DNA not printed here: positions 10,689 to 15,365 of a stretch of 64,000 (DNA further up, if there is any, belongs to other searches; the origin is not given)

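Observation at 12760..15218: Six tandem PA14 domains with two 100%-identical ~150-bp nucleotide cores repeated at an exact 840-bp offset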

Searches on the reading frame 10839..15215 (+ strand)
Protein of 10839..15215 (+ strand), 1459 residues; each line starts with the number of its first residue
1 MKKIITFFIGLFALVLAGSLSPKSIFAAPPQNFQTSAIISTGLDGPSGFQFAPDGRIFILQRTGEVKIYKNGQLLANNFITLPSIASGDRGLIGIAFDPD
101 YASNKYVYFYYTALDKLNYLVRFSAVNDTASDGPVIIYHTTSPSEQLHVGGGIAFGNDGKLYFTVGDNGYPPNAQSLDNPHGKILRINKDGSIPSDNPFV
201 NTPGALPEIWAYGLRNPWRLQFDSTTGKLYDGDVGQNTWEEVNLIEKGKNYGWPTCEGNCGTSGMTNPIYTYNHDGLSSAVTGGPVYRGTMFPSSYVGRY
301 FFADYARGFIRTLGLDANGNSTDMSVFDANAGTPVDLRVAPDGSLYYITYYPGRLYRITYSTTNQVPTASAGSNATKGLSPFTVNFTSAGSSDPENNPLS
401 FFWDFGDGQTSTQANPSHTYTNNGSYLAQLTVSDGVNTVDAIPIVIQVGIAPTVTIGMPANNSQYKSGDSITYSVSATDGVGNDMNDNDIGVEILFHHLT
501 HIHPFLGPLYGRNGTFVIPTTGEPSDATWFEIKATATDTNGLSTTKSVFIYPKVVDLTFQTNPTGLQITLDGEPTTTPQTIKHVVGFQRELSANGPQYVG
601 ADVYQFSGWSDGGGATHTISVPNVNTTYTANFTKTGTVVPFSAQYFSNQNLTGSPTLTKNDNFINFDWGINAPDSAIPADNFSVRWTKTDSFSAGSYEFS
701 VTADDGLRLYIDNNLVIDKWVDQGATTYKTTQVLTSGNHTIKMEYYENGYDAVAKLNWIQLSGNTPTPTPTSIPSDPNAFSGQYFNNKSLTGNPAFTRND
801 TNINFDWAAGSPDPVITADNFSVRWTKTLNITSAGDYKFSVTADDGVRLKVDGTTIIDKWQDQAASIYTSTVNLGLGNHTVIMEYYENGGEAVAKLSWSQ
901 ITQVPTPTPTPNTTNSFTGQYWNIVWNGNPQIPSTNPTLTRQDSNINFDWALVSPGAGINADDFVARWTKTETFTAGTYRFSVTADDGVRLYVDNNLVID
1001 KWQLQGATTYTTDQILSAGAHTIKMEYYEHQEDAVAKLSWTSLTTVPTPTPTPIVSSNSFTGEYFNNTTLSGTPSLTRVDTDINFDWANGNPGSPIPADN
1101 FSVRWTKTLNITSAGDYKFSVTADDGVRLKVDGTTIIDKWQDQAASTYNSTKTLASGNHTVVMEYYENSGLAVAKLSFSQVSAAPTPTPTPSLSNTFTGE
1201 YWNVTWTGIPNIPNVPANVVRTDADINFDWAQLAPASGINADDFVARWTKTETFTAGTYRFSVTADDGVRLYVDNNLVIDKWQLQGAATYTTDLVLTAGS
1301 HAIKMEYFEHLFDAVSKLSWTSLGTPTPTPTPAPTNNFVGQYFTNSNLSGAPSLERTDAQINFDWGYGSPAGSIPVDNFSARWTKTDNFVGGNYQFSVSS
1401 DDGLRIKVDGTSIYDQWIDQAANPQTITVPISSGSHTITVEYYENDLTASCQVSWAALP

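Call 6: search_protein_families(library=pfam, proteins=[window:10839-15215:+], max_evalue=0.01)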
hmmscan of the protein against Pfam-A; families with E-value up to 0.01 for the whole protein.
window:10839-15215:+ (1459 aa): 10 families
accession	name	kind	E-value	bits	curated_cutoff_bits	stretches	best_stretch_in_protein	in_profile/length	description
PF07691.17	PA14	-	1.5e-119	395.1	24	6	1061-1171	6-124/147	PA14 domain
PF07995.17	GSDH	-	9.9e-66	222.7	25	1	43-356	1-331/332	Glucose / Sorbosone dehydrogenase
PF18911.6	PKD_4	-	5e-18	65.4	27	1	365-440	2-76/85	PKD domain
PF00801.26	PKD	-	1.2e-09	38.4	23.5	1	383-441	16-74/80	PKD domain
PF10528.15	GLEYA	-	5.9e-07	30.1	26.2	0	975-1013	13-51/91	GLEYA domain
PF17996.7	CE2_N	-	4.5e-06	27.1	27.9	0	704-768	41-106/108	Carbohydrate esterase 2 N-terminal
PF23500.1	DUF7133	-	2.5e-05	24.2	27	1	128-351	113-348/385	Domain of unknown function (DUF7133)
PF22352.2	K319L-like_PKD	-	0.00013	22.4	27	0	382-438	12-74/84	K319L-like, PKD domain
PF18998.6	Flg_new_2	-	0.0042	17.5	23.6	1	604-635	35-72/73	Divergent InlB B-repeat domain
PF22500.2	GMC_oxred_C_1st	-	0.0068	16.8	27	0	853-887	24-58/114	GMC oxidoreductase, C-terminal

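Call 13: find_encoding_contigs(protein=window:10839-15215:+, flank=10000, max_places=10)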
Protein window:10839-15215:+ (1459 aa): no gene with exactly this product is on record in the collection.
